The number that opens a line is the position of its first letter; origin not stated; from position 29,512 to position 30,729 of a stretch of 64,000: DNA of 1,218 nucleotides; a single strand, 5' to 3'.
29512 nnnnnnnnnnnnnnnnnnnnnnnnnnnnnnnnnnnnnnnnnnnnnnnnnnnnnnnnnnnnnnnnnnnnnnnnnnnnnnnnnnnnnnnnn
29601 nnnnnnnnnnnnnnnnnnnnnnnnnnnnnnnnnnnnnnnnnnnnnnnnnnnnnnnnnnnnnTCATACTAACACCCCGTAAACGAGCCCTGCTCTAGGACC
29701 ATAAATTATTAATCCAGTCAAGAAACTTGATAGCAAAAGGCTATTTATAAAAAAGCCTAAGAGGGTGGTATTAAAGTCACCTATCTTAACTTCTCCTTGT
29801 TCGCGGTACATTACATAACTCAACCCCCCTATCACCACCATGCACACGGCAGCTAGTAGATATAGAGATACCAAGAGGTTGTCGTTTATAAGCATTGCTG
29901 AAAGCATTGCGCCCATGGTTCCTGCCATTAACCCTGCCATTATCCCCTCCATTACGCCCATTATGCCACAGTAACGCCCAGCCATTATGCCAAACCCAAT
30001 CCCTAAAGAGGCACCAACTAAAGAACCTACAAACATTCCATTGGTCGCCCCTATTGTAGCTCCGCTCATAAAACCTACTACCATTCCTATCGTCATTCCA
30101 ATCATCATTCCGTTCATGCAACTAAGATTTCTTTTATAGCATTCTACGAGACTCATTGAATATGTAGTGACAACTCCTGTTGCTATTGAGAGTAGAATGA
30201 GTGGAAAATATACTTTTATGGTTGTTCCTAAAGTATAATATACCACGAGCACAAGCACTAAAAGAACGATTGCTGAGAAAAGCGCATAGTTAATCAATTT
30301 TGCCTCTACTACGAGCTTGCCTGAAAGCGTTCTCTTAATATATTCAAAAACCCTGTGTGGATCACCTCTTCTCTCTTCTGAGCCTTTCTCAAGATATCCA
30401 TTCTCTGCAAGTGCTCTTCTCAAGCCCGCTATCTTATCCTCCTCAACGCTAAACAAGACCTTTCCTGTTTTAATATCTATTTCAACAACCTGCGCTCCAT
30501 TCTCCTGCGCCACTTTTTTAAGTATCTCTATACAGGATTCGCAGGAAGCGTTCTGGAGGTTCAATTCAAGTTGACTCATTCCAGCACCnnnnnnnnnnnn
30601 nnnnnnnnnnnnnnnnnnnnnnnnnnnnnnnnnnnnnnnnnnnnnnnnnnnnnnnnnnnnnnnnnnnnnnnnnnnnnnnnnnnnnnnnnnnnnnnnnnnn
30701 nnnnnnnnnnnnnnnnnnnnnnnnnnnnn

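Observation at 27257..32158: Copper-handling island with non-canonical components and a membrane-tethered wHTH regulator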

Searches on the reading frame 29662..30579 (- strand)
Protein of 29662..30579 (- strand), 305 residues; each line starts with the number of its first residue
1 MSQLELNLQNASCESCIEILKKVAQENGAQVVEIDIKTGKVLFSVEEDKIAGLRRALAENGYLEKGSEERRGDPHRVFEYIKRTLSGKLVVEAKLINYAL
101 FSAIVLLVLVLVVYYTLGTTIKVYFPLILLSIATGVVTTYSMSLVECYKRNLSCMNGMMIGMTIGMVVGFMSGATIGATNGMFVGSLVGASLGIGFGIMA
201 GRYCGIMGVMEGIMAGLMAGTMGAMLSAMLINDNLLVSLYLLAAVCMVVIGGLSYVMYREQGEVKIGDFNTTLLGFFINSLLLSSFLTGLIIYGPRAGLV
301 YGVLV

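Call 3: search_protein_families(library=pfam, proteins=[window:29662-30579:-], max_evalue=1)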
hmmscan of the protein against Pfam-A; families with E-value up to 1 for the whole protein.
window:29662-30579:- (305 aa): 3 families
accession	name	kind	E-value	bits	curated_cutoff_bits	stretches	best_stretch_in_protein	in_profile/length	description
PF00403.32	HMA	-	0.0051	17.6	24.8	1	7-58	3-57/62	Heavy-metal-associated domain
PF05768.20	Glrx-like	-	0.034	14.9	26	1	12-43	12-43/77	Glutaredoxin-like domain (DUF836)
PF09843.14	DUF2070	-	0.26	10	30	1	91-282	9-199/561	Predicted membrane protein (DUF2070)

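Call 4: search_protein_families(library=ncbifam, proteins=[window:29662-30579:-], max_evalue=1)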
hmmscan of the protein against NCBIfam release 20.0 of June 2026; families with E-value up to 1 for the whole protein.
window:29662-30579:- (305 aa): 4 families
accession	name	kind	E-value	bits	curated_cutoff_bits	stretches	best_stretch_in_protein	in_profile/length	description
NF045683.1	MerT_CopZ_Se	exception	0.0058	16.1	375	1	4-63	164-226/235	MerT/CopZ fusion-like heavy metal transport selenoprotein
NF033795.1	chaper_CopZ_Bs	exception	0.01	16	91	1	6-62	4-63/66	copper chaperone CopZ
TIGR00003.1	TIGR00003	subfamily_domain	0.018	15.3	62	1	4-62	2-63/66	copper ion binding protein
NF053611.1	YiaD_Gzip_OmpA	equivalog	0.22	11.2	175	1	140-198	6-69/206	YiaD family glycine zipper/OmpA-like lipoprotein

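Call 6: find_encoding_contigs(protein=window:29662-30579:-, flank=10000, max_places=6)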
Protein window:29662-30579:- (305 aa): 1 contig read that carries it; 1 place shown.
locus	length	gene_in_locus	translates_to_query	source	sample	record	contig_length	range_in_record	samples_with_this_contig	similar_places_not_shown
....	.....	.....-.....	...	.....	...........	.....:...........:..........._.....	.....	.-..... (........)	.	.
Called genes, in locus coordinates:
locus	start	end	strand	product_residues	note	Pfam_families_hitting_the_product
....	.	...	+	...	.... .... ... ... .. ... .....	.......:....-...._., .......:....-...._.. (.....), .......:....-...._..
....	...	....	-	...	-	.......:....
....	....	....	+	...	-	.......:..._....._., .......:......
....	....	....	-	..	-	-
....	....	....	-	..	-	-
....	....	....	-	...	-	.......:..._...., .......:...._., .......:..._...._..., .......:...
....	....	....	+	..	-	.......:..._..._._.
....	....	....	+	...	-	-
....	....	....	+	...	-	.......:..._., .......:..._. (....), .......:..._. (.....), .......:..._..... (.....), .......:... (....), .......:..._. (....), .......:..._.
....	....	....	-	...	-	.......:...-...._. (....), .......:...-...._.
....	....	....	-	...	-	-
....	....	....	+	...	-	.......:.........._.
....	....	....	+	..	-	-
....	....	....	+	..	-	-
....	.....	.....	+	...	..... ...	-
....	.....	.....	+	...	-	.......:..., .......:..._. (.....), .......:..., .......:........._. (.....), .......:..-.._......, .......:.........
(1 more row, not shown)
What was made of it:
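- Checked: An independent gene call on the identical public contig gives the same six genes (call 6).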

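Call 8: find_homologous_proteins(query=window:29662-30579:-)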
Query window:29662-30579:- (305 aa): 566 proteins with E <= 0.001 among 8000 candidates; the best 120 are listed.
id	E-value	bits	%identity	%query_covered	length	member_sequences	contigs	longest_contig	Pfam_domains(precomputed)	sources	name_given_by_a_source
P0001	1.7e-185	633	100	100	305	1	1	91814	-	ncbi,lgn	ncbi:MAG: hypothetical protein QW035_03490 [Candidatus Anstonellales archaeon]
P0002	1.0e-79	286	49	99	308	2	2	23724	-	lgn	-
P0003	8.4e-79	283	48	99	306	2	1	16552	-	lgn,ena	-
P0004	6.5e-78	280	46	99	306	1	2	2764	-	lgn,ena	-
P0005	7.7e-78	280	47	98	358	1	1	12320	-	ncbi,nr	ncbi:MAG: hypothetical protein Q7T16_04120 [Candidatus Burarchaeum sp.]|nr:hypothetical protein [Can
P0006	6.9e-77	277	45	98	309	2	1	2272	-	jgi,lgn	-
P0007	1.3e-76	276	46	99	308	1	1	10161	-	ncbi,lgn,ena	-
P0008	2.0e-76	275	47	99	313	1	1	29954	-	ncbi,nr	ncbi:Uncharacterised protein [Candidatus Gugararchaeum adminiculabundum]|nr:Uncharacterised protein 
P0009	2.2e-75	272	46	99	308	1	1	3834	PF00403.33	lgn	-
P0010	7.0e-75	270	47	97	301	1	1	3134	-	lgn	-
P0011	1.5e-74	269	47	98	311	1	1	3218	-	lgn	-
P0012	2.0e-74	269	46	98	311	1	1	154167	PF00403.33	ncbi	-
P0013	4.9e-74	267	44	99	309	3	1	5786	-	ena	-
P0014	9.0e-74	267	47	99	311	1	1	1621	-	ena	-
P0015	1.6e-73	266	44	99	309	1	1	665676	-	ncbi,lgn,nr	ncbi:hypothetical protein HY990_05875 [Candidatus Micrarchaeota archaeon]|nr:hypothetical protein [C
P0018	1.2e-72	263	45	97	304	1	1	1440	PF00403.33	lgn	-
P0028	3.4e-71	258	44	99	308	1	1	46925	PF00403.33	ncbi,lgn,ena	-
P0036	3.5e-69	252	43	97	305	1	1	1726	PF00403.33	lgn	-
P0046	3.4e-67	245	43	99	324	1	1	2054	PF00403.33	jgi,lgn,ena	-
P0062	1.3e-64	237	43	92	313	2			PF00403.33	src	-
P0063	1.4e-64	236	40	97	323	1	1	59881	PF00403.33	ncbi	ncbi:MAG: heavy-metal-associated domain-containing protein [Candidatus Micrarchaeota archaeon]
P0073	2.5e-62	229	40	98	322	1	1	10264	PF00403.33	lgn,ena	-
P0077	2.7e-59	219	39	98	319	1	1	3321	PF00403.33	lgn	-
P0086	5.9e-56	208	40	99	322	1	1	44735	PF00403.33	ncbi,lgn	ncbi:MAG: heavy metal-associated domain-containing protein [Candidatus Bilamarchaeaceae archaeon]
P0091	1.2e-54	204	37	98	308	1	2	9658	PF00403.33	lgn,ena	-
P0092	1.5e-54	204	38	97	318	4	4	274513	PF00403.33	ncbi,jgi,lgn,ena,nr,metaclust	ncbi:hypothetical protein AUJ17_05325 [Candidatus Micrarchaeota archaeon CG1_02_47_40]|nr:MAG: hypot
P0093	2.0e-54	203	39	98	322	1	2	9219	PF00403.33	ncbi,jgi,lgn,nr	ncbi:hypothetical protein FJZ26_02150 [Candidatus Parvarchaeota archaeon]|nr:hypothetical protein [C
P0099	5.1e-52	195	38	98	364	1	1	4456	PF00403.33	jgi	jgi:copper chaperone CopZ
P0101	6.2e-52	195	39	96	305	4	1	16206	PF00403.33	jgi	-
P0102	1.0e-51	194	39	98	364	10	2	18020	PF00403.33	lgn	-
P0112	1.7e-50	190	36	98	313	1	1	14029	PF00403.33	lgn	-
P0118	4.0e-50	189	38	96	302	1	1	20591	PF00403.33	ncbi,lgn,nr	ncbi:cation transporter [Candidatus Micrarchaeota archaeon]|nr:cation transporter [Candidatus Micrar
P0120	8.3e-50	188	37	97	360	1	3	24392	PF00403.33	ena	-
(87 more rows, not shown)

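Call 11: find_related_loci(query=A1, collection=genome_contigs, flank=8000)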
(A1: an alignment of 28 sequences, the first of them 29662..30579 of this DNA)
Query A1 (305 aa) in genome_contigs; peptide patterns used: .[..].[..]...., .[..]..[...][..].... (x = any residue, [..] = any of these).
326 stretches matched a pattern; 261 encode a relative of the query (tblastn E <= 1e-3); the best 80 are kept; 80 distinct loci.
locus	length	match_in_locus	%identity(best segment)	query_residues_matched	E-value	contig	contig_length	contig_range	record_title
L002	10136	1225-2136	47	3-301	4e-85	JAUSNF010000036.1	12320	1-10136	MAG: Candidatus Burarchaeum sp. isolate E19_metabat.bin.22 E19_k141_346635, whole genome shotgun sequence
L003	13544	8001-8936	47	1-301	3e-84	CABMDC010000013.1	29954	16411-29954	uncultured archaeon isolate LFW-121_3 genome assembly, contig: LFW1213_20, whole genome shotgun sequence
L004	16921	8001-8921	44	2-301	3e-79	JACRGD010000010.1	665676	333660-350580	MAG: Candidatus Micrarchaeota archaeon isolate NC_groundwater_1742_Pr3_B-0.1um_42_76 SR-2_scaffold_141_3413102, whole ge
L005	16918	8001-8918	42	2-301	2e-79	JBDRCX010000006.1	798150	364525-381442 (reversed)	MAG: Candidatus Micrarchaeota archaeon isolate MEGAHIT-group-1.22 k141_4153033, whole genome shotgun sequence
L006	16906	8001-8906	42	1-301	4e-78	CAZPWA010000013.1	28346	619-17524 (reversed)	MAG TPA_asm: Candidatus Micrarchaeota archaeon isolate SRP135725_co1_582 genome assembly, contig: NODE_1905_length_28346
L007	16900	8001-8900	46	1-299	6e-75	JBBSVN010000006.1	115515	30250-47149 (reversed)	MAG: Candidatus Micrarchaeota archaeon isolate H52-bin093_1 H52_bin093_1_000000000006, whole genome shotgun sequence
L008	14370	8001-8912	42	6-302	1e-73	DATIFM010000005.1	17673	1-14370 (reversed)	MAG TPA_asm: Candidatus Bilamarchaeum sp. isolate SMAG_U16395 k141_1735289, whole genome shotgun sequence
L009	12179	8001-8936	44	1-301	1e-73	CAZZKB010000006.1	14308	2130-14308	MAG TPA_asm: Candidatus Micrarchaeota archaeon isolate SRP135725_co3_81 genome assembly, contig: NODE_4507_length_14308_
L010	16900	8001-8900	44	6-296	1e-73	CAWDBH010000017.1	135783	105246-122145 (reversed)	MAG: uncultured Candidatus Micrarchaeota archaeon isolate MFD01689.bin.2.62 genome assembly, contig: contig_51613, whole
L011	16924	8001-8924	42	1-301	3e-72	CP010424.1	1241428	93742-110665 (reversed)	MAG: archaeon GW2011_AR10 chromosome, complete genome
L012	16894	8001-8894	40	8-300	2e-72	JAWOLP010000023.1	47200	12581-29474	MAG: Candidatus Micrarchaeia archaeon isolate bin_281 c_000021533272, whole genome shotgun sequence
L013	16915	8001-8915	46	1-302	6e-72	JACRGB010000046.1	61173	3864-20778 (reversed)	MAG: Candidatus Micrarchaeota archaeon isolate NC_groundwater_1740_Pr3_B-0.1um_41_29 SR-2_scaffold_141_4191511, whole ge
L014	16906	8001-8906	40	6-300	1e-71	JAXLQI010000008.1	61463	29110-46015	MAG: Candidatus Micrarchaeia archaeon isolate STL-MIC1 C1.33.fa-8, whole genome shotgun sequence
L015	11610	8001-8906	41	5-302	1e-71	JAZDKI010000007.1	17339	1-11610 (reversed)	MAG: Candidatus Micrarchaeota archaeon isolate MEGAHIT-group-0.526 k141_133835, whole genome shotgun sequence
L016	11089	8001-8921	45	2-301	1e-71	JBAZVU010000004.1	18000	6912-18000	MAG: Candidatus Micrarchaeia archaeon isolate SO_2017_GW1_260 NODE_11813_length_18000_cov_0.867733_OW334_2017, whole gen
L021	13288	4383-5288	47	6-301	2e-69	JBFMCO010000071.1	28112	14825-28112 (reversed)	MAG: Candidatus Micrarchaeota archaeon isolate MAG195 MAG195_71, whole genome shotgun sequence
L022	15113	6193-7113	44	1-301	1e-68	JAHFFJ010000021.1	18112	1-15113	MAG: Candidatus Micrarchaeota archaeon isolate nzgw29 NODE_1914_length_18113_cov_3.647677, whole genome shotgun sequence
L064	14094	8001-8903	34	1-300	8e-47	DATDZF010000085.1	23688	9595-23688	MAG TPA_asm: Candidatus Norongarragalinales archaeon isolate SMAG_U8185 k141_1878639, whole genome shotgun sequence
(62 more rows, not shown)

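Call 25: predict_structure(alignment_id=A1)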
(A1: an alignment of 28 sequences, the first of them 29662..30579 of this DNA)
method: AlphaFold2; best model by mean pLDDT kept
length: 305 residues; sequences in the alignment: 28
mean_pLDDT: 91.1   pTM: 0.85
mean pLDDT of the five models: 91.1, 90.7, 90.1, 89.6, 89.6
residues with pLDDT >= 90: 221; 70-90: 75; 50-70: 6; < 50: 3
segments of 3 or more residues with pLDDT < 50: none
pLDDT, mean of each block of 10 residues (from residue 1): 90 86 93 94 95 91 85 87 95 97 97 86 90 97 92 86 97 95 96 97 91 97 92 88 94 92 90 97 97 73 47
secondary structure, 60 per line:
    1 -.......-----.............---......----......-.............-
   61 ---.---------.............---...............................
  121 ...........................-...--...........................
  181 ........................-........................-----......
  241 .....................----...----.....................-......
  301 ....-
elements in order: E2-8 H14-26 E30-35 E40-45 H47-59 H74-86 H90-147 H154-204 H206-229 H235-261 H273-293 H295-304

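Call 36: fold_search(model_id=the predicted structure, library=pdb)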
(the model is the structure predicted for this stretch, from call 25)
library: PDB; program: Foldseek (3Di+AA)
matches with E <= 10: 298; with E <= 0.001: 0
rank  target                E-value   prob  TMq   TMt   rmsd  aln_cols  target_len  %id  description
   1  2xmv_A                7.6e-02  1.00  0.18  0.80   1.8        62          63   29  Copper chaperone Atx1 from Synechocystis PCC6803 (Cu1, trimeric form, His61Tyr mutant) (released 2010-08-18)
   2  1osd_A                1.2e-01  1.00  0.19  0.72   1.9        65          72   22  crystal structure of Oxidized MerP from Ralstonia metallidurans CH34 (released 2004-05-18)
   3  2kyz_MODEL_1_A        2.5e-01  1.00  0.20  0.80   1.8        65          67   22  NMR structure of heavy metal binding protein TM0320 from Thermotoga maritima (released 2010-07-07)
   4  1fee_B                3.7e-01  1.00  0.19  0.76   1.7        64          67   23  CRYSTAL STRUCTURE OF COPPER-HAH1 (released 2001-01-21)
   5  4y2i                  4.6e-01  1.00  0.17  0.73   2.1        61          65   20  Gold ion bound to GolB (released 2016-02-10)
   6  4mlb_C                4.8e-01  0.21  0.19  0.15  17.1       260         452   15  Reverse polarity of binding pocket suggests different function of a MOP superfamily transporter from Pyrococcus furios (released 2013-09-25)
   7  2k2p_MODEL_1_A        5.0e-01  1.00  0.19  0.79   1.9        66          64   20  Solution NMR structure of protein Atu1203 from Agrobacterium tumefaciens. Northeast Structural Genomics Consor (released 2008-04-22)
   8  9bh1                  5.2e-01  0.11  0.13  0.11  18.8       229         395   16  Apo GltPh, intermediate outward-facing state (released 2025-03-12)
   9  5llm                  7.7e-01  0.07  0.12  0.10  21.9       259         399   15  Structure of the thermostabilized EAAT1 cryst mutant in complex with L-ASP and the allosteric inhibitor UCPH101 (released 2017-04-19)
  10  6xbd_H                8.1e-01  0.06  0.12  0.14  22.6       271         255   14  Cryo-EM structure of MlaFEDB in nanodiscs with phospholipid substrates (released 2020-07-01)
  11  3vvp_B                8.4e-01  0.13  0.21  0.17  17.9       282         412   16  Crystal structure of MATE in complex with Br-NRF (released 2013-04-03)
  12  2nq2_B                9.2e-01  0.15  0.20  0.20  14.2       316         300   14  An inward-facing conformation of a putative metal-chelate type ABC transporter. (released 2007-01-02)
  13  9bgz                  9.6e-01  0.05  0.11  0.09  21.3       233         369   13  Ancestral uncoupled aspartate transporter, apo conditions, high-affinity state (released 2025-03-12)
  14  6pgi                  1.0e+00  0.23  0.23  0.29  16.6       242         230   14  Asymmetric functions of a binuclear metal cluster within the transport pathway of the ZIP transition metal transporters (released 2019-12-11)
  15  5mju                  1.0e+00  0.04  0.10  0.08  21.7       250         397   13  Structure of the thermostabilized EAAT1 cryst mutant in complex with the competititve inhibitor TFB-TBOA and the alloste (released 2017-04-19)
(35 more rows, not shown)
